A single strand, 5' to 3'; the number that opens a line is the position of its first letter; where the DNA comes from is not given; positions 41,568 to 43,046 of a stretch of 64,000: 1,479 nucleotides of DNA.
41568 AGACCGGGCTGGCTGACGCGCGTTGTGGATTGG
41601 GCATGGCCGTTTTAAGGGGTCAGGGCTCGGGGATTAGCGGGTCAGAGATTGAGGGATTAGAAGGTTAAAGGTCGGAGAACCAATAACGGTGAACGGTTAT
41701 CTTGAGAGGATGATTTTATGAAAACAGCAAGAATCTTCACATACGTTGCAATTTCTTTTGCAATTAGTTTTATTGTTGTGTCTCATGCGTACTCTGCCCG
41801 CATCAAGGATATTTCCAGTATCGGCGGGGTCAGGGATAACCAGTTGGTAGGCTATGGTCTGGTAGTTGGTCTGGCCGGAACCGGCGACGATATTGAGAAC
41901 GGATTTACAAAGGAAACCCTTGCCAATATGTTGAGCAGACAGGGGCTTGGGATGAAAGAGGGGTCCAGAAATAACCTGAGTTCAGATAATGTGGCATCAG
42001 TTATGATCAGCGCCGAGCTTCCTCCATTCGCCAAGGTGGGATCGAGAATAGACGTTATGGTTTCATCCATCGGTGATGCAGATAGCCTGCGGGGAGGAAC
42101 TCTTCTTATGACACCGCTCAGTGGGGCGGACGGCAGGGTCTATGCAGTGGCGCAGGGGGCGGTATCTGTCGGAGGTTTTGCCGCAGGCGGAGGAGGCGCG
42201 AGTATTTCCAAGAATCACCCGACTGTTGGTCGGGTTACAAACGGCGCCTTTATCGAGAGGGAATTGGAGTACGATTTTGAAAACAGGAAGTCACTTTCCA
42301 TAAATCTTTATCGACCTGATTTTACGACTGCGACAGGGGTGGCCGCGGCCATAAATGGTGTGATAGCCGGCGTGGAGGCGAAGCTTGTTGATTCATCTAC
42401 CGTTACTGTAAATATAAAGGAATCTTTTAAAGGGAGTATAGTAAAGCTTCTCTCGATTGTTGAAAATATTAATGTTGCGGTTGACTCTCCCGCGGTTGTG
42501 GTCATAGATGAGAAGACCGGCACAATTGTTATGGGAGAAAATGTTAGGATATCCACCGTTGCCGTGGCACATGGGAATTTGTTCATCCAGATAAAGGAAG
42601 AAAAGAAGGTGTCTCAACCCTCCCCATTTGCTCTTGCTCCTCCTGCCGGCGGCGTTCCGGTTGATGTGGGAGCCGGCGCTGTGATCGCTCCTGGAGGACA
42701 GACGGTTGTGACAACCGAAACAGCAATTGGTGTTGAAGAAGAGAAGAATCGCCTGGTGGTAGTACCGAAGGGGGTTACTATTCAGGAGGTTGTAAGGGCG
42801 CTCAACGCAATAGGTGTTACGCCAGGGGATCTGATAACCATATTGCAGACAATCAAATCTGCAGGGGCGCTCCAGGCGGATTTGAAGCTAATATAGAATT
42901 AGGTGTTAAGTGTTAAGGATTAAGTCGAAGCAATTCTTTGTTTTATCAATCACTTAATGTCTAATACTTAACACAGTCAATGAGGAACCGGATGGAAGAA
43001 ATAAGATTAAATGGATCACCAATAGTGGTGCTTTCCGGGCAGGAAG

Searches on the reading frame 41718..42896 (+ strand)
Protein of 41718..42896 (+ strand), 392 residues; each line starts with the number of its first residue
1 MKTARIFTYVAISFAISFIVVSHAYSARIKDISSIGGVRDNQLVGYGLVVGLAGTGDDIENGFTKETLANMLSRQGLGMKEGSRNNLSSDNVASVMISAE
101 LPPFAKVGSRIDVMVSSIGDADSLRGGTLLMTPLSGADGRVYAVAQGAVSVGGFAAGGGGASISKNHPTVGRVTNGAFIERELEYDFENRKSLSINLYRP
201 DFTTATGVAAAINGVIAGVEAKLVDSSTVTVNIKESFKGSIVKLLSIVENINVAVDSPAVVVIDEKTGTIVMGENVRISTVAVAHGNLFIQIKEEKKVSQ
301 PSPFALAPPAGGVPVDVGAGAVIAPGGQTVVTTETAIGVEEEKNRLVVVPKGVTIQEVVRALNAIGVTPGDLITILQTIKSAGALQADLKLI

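Call 7: search_protein_families(library=ncbifam, proteins=[window:41718-42896:+])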
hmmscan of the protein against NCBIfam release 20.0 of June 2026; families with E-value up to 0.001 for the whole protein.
window:41718-42896:+ (392 aa): 3 families
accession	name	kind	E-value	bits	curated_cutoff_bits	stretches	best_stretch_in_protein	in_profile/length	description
NF003676.1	PRK05303.1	subfamily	6.4e-126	419.9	300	1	29-392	1-344/344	flagellar basal body P-ring protein FlgI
NF009430.1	PRK12789.1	equivalog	1.8e-105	352.6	557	1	26-389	5-347/350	flagellar basal body P-ring protein FlgI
NF009348.0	PRK12706.1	equivalog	1.1e-17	64.5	444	1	26-283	39-264/328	flagellar basal body P-ring protein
